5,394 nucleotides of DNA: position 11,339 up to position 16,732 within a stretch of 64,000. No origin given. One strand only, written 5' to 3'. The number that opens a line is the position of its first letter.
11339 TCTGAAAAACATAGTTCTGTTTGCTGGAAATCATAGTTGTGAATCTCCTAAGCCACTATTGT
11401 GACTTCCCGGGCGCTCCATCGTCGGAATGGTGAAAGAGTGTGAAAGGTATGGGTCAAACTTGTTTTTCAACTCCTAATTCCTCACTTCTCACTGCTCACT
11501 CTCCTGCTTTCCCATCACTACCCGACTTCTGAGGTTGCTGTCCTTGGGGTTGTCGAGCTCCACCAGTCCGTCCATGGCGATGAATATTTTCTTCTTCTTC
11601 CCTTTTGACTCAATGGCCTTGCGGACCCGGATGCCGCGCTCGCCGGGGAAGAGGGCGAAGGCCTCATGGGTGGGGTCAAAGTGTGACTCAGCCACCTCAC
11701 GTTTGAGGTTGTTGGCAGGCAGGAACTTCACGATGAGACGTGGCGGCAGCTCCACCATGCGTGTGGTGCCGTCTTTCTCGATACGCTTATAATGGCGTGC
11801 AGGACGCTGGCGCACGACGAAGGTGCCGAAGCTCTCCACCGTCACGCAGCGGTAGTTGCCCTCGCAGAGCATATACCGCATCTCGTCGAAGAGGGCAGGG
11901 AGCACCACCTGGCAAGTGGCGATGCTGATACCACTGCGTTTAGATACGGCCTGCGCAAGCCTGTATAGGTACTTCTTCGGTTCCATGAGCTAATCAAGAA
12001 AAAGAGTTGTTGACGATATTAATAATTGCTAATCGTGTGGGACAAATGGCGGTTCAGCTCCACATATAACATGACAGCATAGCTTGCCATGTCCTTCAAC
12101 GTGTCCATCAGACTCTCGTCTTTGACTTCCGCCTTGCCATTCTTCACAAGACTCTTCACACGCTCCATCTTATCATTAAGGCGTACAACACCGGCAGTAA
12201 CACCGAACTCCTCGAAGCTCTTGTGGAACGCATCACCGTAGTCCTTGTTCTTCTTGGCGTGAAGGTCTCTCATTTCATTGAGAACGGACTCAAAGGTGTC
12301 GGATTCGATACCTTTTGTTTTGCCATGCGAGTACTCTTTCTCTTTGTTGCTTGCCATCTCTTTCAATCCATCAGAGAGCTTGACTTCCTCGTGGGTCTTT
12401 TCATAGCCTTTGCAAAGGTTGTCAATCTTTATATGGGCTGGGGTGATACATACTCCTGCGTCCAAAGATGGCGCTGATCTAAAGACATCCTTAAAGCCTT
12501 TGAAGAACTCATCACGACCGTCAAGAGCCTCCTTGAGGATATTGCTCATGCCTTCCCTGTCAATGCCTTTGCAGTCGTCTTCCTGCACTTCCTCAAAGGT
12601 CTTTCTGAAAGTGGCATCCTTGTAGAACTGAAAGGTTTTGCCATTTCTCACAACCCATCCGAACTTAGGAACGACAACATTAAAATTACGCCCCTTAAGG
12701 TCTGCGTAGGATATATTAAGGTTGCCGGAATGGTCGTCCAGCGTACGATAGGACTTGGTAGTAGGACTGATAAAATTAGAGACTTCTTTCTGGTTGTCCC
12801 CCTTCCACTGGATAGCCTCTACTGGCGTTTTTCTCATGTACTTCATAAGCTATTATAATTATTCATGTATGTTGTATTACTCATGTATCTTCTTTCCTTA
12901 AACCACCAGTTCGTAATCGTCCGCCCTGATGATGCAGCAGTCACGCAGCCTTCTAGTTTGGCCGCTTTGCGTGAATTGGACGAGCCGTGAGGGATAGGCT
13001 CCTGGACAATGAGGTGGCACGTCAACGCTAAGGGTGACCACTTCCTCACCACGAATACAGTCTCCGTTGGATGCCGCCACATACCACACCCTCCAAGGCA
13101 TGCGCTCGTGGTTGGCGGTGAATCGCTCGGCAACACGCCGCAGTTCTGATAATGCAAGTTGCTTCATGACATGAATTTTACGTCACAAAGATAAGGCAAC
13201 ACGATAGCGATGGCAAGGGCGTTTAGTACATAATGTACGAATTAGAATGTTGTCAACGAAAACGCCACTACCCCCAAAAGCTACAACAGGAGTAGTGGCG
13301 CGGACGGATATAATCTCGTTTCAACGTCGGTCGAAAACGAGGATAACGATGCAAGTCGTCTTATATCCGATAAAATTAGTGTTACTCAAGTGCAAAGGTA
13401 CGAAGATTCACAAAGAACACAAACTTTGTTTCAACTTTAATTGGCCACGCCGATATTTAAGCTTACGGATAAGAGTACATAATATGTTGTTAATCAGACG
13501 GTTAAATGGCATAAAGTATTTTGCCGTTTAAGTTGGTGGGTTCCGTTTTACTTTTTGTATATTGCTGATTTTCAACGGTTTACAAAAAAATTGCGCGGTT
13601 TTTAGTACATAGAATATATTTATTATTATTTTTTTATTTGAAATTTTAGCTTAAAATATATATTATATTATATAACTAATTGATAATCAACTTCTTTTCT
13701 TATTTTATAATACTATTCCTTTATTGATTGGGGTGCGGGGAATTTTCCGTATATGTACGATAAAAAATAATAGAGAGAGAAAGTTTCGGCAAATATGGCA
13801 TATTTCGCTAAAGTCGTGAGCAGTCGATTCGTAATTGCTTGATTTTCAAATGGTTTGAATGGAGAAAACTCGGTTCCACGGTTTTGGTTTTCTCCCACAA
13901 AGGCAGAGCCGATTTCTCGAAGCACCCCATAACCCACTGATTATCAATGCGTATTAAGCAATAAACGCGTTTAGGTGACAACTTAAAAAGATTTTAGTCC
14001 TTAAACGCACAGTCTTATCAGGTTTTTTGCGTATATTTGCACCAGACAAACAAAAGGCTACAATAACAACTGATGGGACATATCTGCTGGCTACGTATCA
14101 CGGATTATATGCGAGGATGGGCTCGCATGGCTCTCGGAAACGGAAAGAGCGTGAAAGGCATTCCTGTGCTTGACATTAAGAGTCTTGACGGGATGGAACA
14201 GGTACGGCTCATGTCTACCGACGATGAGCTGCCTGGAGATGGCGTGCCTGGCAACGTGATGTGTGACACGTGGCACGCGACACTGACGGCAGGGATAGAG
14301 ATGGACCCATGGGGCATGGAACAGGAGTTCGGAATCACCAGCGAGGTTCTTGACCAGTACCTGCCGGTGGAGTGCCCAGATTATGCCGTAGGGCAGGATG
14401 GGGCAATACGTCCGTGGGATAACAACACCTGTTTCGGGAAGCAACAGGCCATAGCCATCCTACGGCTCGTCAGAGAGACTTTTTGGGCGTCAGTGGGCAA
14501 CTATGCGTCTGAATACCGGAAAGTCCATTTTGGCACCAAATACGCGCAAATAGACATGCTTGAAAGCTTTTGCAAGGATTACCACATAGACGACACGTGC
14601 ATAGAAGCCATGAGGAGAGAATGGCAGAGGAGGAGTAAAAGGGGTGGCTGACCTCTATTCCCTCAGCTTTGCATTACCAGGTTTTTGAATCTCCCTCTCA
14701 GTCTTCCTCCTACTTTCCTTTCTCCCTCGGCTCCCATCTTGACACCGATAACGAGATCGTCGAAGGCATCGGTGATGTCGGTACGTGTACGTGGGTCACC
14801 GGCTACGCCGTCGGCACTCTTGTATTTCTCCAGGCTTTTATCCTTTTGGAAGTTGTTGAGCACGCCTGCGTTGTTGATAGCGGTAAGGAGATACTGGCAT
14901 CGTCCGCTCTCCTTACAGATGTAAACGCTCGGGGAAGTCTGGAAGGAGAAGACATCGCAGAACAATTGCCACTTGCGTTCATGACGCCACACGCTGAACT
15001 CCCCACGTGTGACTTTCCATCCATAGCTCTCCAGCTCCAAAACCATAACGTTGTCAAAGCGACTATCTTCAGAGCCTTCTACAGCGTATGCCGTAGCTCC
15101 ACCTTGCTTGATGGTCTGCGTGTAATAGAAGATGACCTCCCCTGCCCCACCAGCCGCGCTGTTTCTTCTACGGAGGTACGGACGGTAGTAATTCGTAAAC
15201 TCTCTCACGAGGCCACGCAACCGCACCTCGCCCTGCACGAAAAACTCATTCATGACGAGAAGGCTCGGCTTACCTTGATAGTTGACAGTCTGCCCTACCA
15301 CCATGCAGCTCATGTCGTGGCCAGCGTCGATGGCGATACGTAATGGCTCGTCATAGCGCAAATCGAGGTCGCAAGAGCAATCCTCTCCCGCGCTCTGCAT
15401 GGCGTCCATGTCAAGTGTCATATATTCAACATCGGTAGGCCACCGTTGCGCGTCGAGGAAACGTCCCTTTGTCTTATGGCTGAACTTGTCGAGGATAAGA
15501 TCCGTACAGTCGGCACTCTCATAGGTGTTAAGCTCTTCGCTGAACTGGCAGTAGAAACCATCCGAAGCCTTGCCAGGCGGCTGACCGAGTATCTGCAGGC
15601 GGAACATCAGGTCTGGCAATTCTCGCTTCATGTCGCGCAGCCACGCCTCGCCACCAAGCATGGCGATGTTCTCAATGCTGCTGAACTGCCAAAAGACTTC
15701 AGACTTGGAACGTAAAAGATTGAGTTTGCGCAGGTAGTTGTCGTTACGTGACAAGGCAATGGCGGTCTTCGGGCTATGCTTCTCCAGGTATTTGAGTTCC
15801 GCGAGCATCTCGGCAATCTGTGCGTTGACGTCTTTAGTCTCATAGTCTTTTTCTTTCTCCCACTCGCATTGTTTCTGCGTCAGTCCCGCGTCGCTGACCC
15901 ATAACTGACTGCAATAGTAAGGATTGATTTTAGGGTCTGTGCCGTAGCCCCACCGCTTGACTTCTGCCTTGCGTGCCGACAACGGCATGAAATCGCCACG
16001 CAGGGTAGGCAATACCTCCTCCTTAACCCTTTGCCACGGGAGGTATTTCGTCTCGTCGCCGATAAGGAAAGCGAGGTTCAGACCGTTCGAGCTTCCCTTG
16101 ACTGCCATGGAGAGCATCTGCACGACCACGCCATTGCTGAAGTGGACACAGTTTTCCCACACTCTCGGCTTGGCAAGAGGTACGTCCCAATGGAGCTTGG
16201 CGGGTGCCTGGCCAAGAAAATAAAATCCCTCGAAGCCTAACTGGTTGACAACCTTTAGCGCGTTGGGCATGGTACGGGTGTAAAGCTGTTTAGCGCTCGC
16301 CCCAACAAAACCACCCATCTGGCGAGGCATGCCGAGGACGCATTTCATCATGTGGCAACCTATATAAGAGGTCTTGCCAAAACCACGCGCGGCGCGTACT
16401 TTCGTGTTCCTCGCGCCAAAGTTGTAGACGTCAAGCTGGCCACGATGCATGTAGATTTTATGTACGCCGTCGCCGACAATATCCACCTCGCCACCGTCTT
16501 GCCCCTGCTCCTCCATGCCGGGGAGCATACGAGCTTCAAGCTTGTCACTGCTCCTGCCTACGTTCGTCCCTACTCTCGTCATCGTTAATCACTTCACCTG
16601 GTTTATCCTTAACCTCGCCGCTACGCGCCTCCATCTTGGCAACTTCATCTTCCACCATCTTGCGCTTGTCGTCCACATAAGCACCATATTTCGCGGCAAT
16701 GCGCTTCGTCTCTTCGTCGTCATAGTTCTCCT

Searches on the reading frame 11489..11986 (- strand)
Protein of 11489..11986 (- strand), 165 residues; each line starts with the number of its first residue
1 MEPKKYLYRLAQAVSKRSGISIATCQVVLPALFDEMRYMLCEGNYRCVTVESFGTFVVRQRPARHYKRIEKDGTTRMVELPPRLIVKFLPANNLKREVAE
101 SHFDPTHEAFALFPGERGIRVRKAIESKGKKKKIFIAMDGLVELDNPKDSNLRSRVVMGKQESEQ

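Call 24: search_protein_families(library=pfam, proteins=[window:11489-11986:-], max_evalue=0.01)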
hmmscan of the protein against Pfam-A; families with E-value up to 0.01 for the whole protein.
window:11489-11986:- (165 aa): 3 families
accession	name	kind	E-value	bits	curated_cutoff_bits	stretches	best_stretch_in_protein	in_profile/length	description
PF00216.26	Bac_DNA_binding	-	6.8e-12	45.9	22.4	1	10-98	6-89/90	Bacterial DNA-binding protein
PF18291.6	HU-HIG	-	2.5e-06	28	26.2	1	7-103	34-123/125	HU domain fused to wHTH, Ig, or Glycine-rich motif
PF18174.6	HU-CCDC81_bac_1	-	0.008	16.5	26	0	44-66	14-36/59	CCDC81-like prokaryotic HU domain 1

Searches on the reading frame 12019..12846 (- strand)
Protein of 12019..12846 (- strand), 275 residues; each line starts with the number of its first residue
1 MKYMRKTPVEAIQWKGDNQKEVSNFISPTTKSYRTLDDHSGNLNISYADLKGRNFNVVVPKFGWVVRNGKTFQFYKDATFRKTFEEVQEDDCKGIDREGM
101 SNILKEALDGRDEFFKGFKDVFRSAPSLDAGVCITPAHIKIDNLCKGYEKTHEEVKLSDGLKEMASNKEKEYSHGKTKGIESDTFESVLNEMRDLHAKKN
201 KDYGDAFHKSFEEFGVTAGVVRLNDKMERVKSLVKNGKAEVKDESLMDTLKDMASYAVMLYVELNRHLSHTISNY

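Call 24: search_protein_families(library=pfam, proteins=[window:12019-12846:-], max_evalue=0.01)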
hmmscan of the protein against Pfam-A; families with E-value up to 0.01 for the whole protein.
window:12019-12846:- (275 aa): 1 family
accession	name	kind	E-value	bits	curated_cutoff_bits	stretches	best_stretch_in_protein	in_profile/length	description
PF07659.16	DUF1599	-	4.7e-09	36.9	25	1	199-264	1-61/61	Nucleotide modification associated domain 1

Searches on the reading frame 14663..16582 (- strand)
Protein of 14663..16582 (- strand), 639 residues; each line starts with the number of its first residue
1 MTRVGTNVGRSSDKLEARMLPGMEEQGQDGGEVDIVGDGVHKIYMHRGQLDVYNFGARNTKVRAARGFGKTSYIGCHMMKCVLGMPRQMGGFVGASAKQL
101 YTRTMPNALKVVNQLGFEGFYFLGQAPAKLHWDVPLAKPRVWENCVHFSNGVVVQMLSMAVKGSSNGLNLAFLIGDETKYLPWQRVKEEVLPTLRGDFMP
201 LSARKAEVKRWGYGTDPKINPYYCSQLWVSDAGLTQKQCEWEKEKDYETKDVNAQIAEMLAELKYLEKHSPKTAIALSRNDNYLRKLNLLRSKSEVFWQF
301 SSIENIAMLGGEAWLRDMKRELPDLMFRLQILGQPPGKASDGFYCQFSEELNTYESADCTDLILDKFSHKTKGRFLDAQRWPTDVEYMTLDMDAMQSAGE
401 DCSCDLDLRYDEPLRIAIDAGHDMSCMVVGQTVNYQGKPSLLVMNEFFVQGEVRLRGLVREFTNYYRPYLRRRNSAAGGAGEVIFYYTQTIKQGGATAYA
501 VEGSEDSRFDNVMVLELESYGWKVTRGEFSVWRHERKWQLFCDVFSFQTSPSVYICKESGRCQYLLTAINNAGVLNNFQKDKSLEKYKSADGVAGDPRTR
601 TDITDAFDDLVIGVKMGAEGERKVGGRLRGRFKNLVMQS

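Call 8: search_protein_families(library=phrogs, proteins=[window:14663-16582:-], max_evalue=0.001)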
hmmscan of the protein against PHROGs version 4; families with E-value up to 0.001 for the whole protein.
window:14663-16582:- (639 aa): 1 family
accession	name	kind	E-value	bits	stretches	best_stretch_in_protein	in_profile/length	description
phrog_2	-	head and packaging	0.0006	19.7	1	41-206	262-392/807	terminase large subunit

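Call 9: search_protein_families(library=pfam, proteins=[window:14663-16582:-], max_evalue=0.001)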
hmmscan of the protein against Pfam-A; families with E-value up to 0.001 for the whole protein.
window:14663-16582:- (639 aa): 0 families

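Call 28: search_dna_similar(query=window:14663-16582:-, collection=phages, mode=protein, max_rows=15, max_evalue=0.001)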
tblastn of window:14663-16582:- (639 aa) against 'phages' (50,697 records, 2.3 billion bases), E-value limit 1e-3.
Records with a match: 17; places in all: 17; records where one place covers at least 80% of the query: 3.
Best place of each record, by identity: <60% 17.
By first word of the organism name: Flavobacterium 11; Microcystis 2; Bacteriophage 2; Polaribacter 2.
By host as written in the record: Microcystis sp. 2; - 2; Flavobacterium psychrophilum MH1 2; Flavobacterium psychrophilum T23 2; Flavobacterium psychrophilum A2 2; Flavobacterium psychrophilum strain MH1 2; Polaribacter sp. AHE13PA 2; Flavobacterium psychrophilum 990512-1/1B 1; and 2 more.
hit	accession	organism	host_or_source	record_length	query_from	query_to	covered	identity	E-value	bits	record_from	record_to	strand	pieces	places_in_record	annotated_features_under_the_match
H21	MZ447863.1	Microcystis phage Mea-Yong924-1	Microcystis sp.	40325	42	614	90%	25.8%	5e-36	151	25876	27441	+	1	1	terminase large subunit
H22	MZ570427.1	Microcystis phage Mae-Yong924-2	Microcystis sp.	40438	42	614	90%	25.8%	5e-36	151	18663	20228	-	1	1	terminase large subunit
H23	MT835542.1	Bacteriophage sp.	human fecal samples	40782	44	616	90%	23.3%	4e-32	139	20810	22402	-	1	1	record has no annotation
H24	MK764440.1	Flavobacterium phage FPSV-F7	Flavobacterium psychrophilum 990512-1/1B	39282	58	556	78%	22.7%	1e-11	74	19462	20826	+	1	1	hypothetical protein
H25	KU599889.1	Flavobacterium phage 1H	Flavobacterium psychrophilum MH1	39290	58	556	78%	22.7%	1e-11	74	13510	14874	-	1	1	hypothetical protein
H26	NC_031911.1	Flavobacterium phage 1H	Flavobacterium psychrophilum MH1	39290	58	556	78%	22.7%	1e-11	74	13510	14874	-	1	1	hypothetical protein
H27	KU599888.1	Flavobacterium phage 23T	Flavobacterium psychrophilum T23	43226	58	556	78%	22.7%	1e-11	74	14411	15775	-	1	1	hypothetical protein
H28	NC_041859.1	Flavobacterium phage 23T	Flavobacterium psychrophilum T23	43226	58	556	78%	22.7%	1e-11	74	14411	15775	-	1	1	hypothetical protein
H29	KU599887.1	Flavobacterium phage 2A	Flavobacterium psychrophilum A2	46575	58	556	78%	22.7%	1e-11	74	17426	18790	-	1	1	hypothetical protein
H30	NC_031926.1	Flavobacterium phage 2A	Flavobacterium psychrophilum A2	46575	58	556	78%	22.7%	1e-11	74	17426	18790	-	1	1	hypothetical protein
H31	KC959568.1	Flavobacterium phage 6H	Flavobacterium psychrophilum strain MH1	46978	58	556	78%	22.7%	1e-11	74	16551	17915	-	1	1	hypothetical protein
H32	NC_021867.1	Flavobacterium phage 6H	Flavobacterium psychrophilum strain MH1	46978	58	556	78%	22.7%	1e-11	74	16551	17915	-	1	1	hypothetical protein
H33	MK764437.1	Flavobacterium phage FPSV-D15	Flavobacterium psychrophilum FPS-D10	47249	58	556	78%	22.7%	1e-11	74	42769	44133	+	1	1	hypothetical protein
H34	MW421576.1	Flavobacterium phage FPSV-D17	Flavobacterium psychrophilum strain ...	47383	58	556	78%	22.7%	1e-11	74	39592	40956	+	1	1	record has no annotation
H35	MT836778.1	Bacteriophage sp.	human fecal samples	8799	58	524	73%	23.7%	2e-12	77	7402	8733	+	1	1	record has no annotation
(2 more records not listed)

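Call 49: search_protein_families(library=ncbifam, proteins=[window:14663-16582:-], max_evalue=0.01)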
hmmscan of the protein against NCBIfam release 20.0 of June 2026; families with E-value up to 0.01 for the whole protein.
window:14663-16582:- (639 aa): 0 families

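Call 102: search_protein_families(library=pfam, proteins=[L078:7090-8097:+, L078:12013-13290:+, L078:13287-13952:+, L078:16072-16956:-, L078:17492-18244:-, L078:18423-19064:-], max_evalue=0.1)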
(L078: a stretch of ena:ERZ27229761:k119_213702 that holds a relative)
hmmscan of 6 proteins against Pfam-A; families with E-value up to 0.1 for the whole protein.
L078:7090-8097:+ (335 aa): 1 family
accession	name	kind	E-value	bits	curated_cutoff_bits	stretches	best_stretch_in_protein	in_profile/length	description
PF07603.17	Lcl_C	-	0.017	15.9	34.9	1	291-329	75-115/117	Lcl C-terminal domain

L078:12013-13290:+ (425 aa): 1 family
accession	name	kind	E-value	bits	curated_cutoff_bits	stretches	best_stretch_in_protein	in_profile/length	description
PF20459.4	DUF6712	-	0.019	15.4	25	0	153-197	62-106/121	Family of unknown function (DUF6712)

L078:13287-13952:+ (221 aa): 0 families

L078:16072-16956:- (294 aa): 2 families
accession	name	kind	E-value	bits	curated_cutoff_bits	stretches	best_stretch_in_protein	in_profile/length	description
PF20200.4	DUF6562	-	4.8e-07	30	25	1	208-287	219-296/304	Family of unknown function (DUF6562)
PF04234.18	CopC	-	0.09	14.2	23.3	0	19-54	5-41/92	CopC domain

L078:17492-18244:- (250 aa): 1 family
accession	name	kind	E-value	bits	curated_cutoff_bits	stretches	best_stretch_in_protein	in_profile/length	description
PF06862.17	Utp25_C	-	0.011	15.8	32.8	1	176-240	47-110/190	Utp25, C-terminal domain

L078:18423-19064:- (213 aa): 0 families

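Call 103: search_protein_families(library=phrogs, proteins=[L078:8320-9954:+, L078:10001-11293:+, L078:12013-13290:+, L078:7090-8097:+, L078:11347-11916:+, L078:13287-13952:+, L078:13967-14449:+], max_evalue=0.001)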
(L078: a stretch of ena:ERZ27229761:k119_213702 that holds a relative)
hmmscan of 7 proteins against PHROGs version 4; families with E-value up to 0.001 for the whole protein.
L078:8320-9954:+ (544 aa): 1 family
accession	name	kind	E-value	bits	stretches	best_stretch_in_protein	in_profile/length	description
phrog_53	-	head and packaging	1e-27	98.5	1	92-490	72-473/583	head maturation protease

L078:10001-11293:+ (430 aa): 0 families

L078:12013-13290:+ (425 aa): 1 family
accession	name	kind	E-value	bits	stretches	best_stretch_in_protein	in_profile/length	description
phrog_27760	-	unknown function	0.00013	22.4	1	183-259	129-198/320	-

L078:7090-8097:+ (335 aa): 1 family
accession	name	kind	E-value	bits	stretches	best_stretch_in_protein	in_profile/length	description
phrog_4245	-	unknown function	3.7e-06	27.1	1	256-333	506-579/583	-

L078:11347-11916:+ (189 aa): 0 families

L078:13287-13952:+ (221 aa): 0 families

L078:13967-14449:+ (160 aa): 0 families
